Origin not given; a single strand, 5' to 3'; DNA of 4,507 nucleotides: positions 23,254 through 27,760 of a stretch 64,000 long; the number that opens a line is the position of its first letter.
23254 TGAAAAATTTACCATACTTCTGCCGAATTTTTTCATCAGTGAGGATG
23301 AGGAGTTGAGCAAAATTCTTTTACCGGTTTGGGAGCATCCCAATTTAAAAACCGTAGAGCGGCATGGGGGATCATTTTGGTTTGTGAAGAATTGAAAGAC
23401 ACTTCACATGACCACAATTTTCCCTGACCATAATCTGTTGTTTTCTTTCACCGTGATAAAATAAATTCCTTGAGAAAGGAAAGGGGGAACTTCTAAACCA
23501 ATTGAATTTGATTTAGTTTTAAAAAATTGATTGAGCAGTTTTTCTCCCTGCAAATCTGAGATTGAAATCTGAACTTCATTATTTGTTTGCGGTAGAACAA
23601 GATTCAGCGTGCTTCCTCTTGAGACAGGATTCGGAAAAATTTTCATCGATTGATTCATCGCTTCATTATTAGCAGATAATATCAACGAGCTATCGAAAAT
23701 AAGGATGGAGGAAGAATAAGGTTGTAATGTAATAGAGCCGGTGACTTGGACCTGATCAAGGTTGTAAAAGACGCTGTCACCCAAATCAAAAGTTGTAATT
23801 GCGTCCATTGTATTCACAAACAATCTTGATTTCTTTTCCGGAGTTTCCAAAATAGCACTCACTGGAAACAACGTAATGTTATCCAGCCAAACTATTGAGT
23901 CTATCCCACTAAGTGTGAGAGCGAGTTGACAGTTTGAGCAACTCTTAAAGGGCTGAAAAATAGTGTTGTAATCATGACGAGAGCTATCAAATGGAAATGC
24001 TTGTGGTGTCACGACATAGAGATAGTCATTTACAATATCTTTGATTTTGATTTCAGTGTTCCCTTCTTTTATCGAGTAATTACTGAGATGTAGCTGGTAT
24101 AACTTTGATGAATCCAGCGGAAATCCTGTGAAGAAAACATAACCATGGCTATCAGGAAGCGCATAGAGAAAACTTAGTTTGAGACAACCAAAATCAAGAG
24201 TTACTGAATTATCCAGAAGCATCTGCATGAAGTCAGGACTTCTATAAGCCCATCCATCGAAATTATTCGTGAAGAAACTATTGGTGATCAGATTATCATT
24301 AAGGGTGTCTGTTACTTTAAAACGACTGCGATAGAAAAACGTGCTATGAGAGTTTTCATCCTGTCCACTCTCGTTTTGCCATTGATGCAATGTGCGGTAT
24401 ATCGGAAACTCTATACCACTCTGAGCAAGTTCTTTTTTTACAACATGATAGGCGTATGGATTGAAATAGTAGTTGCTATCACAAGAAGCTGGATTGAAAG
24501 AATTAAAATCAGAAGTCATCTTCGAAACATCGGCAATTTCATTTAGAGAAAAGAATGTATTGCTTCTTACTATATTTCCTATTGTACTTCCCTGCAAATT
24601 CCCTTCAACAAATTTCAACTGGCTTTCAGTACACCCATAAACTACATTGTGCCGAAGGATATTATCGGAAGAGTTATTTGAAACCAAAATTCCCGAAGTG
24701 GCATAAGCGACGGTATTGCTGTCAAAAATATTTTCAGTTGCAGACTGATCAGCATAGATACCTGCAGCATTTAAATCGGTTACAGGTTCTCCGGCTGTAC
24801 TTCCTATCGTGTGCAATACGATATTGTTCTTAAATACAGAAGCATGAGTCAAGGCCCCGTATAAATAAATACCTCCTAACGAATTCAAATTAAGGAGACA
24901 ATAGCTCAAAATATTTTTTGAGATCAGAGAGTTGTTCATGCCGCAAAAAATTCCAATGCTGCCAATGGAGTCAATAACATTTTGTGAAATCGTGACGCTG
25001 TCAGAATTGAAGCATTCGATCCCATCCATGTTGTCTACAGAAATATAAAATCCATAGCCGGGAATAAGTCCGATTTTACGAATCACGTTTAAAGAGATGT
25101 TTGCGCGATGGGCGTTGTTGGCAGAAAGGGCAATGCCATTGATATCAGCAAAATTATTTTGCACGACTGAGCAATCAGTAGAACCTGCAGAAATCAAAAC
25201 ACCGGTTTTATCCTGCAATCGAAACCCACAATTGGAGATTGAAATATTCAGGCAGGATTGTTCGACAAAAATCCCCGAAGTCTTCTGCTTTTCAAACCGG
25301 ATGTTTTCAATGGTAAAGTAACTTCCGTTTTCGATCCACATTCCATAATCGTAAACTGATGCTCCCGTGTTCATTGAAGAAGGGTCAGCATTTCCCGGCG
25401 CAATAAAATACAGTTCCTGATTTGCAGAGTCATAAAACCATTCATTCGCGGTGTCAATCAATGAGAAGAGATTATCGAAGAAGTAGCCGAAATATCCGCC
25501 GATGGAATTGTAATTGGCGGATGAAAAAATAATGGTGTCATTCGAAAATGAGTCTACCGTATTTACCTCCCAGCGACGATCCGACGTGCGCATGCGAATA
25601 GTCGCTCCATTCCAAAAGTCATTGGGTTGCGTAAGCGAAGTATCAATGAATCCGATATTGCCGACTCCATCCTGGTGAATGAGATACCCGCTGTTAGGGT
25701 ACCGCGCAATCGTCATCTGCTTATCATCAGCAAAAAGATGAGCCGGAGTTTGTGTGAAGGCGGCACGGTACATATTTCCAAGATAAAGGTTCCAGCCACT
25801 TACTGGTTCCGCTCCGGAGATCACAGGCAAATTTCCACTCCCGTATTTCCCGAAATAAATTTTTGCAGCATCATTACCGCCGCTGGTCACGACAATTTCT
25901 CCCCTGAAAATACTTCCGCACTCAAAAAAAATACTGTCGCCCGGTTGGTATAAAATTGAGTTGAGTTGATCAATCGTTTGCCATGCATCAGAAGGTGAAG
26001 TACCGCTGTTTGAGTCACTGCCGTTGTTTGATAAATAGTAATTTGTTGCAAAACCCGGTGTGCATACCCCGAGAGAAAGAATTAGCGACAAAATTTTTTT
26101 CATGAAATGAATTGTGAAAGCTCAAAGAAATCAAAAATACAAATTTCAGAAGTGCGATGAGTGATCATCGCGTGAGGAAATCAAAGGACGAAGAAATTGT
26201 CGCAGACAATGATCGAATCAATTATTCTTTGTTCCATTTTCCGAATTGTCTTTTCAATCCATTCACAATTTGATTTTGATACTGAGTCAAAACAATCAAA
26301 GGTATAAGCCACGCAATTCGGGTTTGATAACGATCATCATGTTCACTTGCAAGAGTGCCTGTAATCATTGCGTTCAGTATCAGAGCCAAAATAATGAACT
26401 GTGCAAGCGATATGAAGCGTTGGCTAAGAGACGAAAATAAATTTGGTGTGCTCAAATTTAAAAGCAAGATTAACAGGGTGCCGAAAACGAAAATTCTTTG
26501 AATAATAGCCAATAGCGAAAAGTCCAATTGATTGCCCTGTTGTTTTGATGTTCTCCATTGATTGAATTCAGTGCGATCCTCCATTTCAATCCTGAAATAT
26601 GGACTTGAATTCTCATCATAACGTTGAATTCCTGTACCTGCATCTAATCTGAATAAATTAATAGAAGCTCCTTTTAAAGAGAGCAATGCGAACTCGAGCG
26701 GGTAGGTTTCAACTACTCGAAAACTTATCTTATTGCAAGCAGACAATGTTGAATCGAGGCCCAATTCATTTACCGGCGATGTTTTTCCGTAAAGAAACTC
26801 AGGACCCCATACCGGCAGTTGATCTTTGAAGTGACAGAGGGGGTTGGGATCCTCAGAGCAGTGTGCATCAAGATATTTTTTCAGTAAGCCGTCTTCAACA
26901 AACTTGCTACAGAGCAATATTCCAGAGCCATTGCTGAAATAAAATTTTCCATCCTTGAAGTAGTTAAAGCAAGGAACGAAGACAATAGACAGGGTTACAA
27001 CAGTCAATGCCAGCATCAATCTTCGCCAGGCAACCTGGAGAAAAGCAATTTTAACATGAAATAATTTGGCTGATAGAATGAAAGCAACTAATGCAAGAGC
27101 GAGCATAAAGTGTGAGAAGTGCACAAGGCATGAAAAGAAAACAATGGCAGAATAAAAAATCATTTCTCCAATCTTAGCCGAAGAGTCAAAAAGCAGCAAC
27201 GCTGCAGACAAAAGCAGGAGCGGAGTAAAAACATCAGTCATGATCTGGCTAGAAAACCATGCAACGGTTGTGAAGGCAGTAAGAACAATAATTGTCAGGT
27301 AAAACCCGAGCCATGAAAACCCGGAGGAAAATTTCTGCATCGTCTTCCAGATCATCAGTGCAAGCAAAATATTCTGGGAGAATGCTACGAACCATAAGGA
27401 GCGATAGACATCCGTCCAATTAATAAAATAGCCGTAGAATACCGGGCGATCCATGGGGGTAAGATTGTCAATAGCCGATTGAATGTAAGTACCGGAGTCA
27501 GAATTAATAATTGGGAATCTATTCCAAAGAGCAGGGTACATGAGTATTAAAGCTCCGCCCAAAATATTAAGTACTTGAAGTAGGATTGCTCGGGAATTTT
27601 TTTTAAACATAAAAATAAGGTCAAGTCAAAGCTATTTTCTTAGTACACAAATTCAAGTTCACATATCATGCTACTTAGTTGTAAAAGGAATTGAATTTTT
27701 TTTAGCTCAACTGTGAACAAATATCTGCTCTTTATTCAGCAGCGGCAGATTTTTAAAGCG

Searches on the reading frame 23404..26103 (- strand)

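Call 26: search_protein_families(library=pfam, proteins=[window:23404-26103:-], max_evalue=0.001)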
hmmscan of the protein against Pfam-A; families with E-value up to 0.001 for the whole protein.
window:23404-26103:- (899 aa): 2 families
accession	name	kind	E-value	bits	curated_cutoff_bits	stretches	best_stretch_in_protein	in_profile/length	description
PF13229.12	Beta_helix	-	2.8e-11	43.7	25.9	2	249-355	20-121/158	Right handed beta helix region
PF18962.6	Por_Secre_tail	-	9.7e-09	35.8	27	1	822-898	1-75/75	Secretion system C-terminal sorting domain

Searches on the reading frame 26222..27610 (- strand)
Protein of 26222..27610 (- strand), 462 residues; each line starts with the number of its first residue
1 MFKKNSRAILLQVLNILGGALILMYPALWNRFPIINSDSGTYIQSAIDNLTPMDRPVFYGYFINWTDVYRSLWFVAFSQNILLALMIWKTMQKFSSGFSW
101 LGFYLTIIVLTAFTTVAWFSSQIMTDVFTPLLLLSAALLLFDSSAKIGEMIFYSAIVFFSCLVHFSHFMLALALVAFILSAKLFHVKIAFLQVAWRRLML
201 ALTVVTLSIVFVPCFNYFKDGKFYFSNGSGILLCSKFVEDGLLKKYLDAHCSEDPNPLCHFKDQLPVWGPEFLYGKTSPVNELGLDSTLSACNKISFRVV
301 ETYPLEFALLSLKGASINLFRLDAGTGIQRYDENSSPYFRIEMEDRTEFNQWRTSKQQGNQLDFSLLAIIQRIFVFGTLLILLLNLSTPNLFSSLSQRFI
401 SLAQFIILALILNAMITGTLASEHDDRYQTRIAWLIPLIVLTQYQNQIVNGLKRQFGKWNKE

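Call 26: search_protein_families(library=pfam, proteins=[window:26222-27610:-], max_evalue=0.001)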
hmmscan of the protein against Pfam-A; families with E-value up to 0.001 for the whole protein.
window:26222-27610:- (462 aa): 0 families

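Call 77: find_encoding_contigs(protein=window:26222-27610:-, flank=5000, max_places=8)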
Protein window:26222-27610:- (462 aa): 2 contigs read that carry it; 1 place shown.
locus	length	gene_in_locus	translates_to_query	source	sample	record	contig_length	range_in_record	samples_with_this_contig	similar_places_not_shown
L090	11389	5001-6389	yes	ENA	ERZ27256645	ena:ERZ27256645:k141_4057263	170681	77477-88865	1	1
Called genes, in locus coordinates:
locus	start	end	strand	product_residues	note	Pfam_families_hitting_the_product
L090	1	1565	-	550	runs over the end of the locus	-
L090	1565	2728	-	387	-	-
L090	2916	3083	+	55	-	-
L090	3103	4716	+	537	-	PF00239:Resolvase, PF07508:Recombinase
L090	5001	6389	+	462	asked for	-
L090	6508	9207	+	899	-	PF13229:Beta_helix, PF18962:Por_Secre_tail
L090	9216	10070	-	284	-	PF13578:Methyltransf_24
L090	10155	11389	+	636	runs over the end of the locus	PF19830:DUF6311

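Call 78: search_protein_families(library=padloc, proteins=[window:26222-27610:-], max_evalue=0.001)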
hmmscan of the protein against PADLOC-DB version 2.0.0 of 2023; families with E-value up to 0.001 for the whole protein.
window:26222-27610:- (462 aa): 0 families
